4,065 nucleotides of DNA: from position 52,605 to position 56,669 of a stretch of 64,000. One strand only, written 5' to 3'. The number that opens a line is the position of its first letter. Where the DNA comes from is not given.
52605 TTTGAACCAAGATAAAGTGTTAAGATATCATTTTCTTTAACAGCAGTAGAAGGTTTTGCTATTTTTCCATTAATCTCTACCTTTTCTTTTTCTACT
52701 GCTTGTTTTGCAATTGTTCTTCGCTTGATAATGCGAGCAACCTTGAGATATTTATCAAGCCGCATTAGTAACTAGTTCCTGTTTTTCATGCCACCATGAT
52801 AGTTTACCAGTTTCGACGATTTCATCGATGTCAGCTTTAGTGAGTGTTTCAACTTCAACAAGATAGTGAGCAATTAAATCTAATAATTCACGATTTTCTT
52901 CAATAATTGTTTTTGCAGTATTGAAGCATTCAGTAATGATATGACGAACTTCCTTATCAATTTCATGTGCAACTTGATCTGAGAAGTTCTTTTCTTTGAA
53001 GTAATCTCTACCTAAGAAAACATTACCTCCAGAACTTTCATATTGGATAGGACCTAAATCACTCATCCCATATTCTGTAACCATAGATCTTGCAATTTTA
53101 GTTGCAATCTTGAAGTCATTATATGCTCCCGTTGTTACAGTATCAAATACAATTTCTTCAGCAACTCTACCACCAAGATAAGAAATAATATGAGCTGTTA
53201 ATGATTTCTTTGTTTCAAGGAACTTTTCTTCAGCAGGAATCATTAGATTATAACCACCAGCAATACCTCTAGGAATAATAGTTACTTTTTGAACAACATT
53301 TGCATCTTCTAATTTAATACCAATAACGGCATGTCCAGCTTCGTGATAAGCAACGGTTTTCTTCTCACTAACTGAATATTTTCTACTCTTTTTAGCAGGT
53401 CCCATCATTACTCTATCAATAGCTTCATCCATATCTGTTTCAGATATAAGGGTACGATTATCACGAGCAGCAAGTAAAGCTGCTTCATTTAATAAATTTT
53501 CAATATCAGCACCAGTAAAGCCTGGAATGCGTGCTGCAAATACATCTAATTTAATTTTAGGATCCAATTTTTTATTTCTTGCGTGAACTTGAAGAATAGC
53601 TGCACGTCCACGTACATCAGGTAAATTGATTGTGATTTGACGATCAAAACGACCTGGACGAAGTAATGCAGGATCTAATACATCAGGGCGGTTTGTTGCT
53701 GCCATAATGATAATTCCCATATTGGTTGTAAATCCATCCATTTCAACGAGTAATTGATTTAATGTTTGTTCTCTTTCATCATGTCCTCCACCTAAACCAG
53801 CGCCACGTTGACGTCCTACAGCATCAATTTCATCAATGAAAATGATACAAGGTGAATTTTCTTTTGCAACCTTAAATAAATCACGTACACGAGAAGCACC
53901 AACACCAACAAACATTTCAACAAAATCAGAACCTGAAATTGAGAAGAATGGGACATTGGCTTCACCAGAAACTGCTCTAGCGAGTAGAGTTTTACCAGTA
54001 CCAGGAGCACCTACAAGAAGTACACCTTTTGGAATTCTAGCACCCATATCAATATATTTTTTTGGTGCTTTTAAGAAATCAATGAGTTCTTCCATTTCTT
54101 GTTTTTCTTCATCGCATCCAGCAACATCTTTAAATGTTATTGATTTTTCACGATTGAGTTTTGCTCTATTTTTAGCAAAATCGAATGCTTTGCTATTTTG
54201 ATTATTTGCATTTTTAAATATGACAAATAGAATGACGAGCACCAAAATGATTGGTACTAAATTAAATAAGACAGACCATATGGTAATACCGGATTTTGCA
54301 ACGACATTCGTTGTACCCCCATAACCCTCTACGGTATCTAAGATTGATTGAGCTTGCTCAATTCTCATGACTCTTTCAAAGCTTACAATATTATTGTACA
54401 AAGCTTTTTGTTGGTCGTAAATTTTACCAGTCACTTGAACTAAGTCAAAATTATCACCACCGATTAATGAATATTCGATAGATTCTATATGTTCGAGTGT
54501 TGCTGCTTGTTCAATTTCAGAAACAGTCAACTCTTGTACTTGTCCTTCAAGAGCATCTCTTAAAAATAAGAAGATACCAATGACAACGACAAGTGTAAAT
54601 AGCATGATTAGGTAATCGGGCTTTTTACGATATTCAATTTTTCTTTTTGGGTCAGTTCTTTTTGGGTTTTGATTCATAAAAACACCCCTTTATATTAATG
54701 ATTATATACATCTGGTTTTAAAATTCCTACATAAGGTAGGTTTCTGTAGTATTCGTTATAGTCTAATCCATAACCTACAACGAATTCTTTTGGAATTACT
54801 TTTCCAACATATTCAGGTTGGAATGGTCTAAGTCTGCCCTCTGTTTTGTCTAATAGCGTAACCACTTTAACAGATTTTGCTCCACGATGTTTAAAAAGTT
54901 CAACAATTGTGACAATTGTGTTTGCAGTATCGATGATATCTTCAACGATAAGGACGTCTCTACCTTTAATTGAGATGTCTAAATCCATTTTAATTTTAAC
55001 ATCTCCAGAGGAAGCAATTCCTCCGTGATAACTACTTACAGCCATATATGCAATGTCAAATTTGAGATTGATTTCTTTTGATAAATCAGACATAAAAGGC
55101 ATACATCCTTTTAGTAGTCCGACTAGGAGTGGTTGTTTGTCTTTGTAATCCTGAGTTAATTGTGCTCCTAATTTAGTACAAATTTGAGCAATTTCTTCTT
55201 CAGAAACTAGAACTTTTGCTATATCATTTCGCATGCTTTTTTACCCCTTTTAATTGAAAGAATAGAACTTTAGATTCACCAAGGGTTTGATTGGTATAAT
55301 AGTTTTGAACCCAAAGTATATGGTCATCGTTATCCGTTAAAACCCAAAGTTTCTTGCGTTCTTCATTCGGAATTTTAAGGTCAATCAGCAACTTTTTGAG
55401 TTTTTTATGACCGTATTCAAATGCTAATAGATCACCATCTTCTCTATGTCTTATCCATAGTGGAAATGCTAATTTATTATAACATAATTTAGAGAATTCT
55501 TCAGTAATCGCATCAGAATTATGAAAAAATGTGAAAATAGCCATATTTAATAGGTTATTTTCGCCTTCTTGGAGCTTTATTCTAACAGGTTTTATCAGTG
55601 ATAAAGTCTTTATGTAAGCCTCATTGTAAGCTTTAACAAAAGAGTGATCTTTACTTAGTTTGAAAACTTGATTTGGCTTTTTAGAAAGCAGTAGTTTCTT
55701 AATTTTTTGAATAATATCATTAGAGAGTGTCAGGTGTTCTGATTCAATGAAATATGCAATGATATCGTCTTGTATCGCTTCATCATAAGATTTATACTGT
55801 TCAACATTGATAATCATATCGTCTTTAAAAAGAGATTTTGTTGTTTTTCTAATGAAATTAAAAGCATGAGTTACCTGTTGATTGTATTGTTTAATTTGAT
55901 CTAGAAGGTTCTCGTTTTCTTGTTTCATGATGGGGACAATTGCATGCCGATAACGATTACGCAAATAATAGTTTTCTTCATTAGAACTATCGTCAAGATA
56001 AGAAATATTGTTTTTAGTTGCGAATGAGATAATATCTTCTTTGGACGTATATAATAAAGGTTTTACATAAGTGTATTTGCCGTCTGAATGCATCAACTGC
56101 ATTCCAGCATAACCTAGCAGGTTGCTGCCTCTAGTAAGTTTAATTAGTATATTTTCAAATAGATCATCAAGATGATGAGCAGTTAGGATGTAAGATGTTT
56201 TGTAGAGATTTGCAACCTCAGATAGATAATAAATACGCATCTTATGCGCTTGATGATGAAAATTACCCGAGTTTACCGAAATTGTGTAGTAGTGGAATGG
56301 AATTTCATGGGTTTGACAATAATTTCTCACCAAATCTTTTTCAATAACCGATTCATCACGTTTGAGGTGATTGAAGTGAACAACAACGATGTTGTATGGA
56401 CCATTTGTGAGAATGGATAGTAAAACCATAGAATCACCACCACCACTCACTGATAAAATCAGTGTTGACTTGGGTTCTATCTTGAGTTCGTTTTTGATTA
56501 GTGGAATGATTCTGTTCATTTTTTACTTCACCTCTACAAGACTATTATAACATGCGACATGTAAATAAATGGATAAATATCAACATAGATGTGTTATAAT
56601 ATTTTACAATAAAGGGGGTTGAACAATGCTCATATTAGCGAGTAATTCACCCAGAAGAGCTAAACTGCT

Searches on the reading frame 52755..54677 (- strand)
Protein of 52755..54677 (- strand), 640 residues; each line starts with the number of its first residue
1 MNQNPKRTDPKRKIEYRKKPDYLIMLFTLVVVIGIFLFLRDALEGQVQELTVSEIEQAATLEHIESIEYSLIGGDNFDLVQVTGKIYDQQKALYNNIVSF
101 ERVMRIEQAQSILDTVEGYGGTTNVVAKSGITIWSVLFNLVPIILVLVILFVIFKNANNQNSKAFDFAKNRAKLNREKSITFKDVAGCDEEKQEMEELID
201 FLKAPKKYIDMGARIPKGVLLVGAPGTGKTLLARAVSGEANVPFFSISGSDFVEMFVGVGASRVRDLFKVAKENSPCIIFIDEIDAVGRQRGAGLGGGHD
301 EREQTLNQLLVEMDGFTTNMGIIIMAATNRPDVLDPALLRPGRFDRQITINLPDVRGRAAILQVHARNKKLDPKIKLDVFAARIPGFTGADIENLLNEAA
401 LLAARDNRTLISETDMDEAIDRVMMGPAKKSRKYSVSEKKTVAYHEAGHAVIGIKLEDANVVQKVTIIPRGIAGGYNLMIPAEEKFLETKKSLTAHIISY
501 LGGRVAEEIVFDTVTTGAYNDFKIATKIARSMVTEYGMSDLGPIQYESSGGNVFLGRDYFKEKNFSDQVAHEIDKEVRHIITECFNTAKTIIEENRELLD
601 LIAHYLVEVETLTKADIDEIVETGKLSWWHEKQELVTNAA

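Call 76: search_protein_families(library=pfam, proteins=[window:52755-54677:-], max_evalue=0.0001)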
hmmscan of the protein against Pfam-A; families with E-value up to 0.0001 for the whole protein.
window:52755-54677:- (640 aa): 5 families
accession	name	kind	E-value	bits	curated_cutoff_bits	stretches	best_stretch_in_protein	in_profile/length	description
PF01434.24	Peptidase_M41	-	3.8e-68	229.5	29.9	1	435-620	4-191/191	Peptidase family M41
PF00004.35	AAA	-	1.1e-45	155.7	21.2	1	219-351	1-130/131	ATPase family associated with various cellular activities (AAA)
PF17862.7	AAA_lid_3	-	6.2e-11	42.1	27.2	1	377-418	4-45/45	AAA+ lid domain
PF07728.20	AAA_5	-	7.4e-06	26.5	22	1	218-339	1-136/139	AAA domain (dynein-related subfamily)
PF06068.19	TIP49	-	6.2e-05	22.8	23.8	0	217-252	51-88/347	TIP49 P-loop domain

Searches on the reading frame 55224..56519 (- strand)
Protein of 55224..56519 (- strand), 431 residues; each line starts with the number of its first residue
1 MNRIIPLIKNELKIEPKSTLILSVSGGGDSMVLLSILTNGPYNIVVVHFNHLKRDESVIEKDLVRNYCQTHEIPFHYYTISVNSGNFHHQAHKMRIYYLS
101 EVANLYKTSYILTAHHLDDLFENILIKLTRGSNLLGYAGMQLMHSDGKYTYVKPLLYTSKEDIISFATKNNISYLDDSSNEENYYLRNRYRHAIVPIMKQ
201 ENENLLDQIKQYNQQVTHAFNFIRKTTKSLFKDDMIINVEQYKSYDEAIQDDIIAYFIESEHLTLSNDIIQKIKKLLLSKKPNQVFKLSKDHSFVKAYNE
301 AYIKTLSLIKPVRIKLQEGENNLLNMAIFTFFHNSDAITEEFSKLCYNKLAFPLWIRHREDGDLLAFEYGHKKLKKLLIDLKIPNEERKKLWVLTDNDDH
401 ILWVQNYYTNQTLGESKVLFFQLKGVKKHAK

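Call 76: search_protein_families(library=pfam, proteins=[window:55224-56519:-], max_evalue=0.0001)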
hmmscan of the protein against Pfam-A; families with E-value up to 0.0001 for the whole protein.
window:55224-56519:- (431 aa): 2 families
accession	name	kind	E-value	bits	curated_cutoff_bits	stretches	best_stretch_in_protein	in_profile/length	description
PF01171.26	ATP_bind_3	-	4.5e-43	147.5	27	1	20-192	2-181/182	PP-loop family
PF11734.13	TilS_C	-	2.3e-08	33.7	22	1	366-412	15-60/74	TilS substrate C-terminal domain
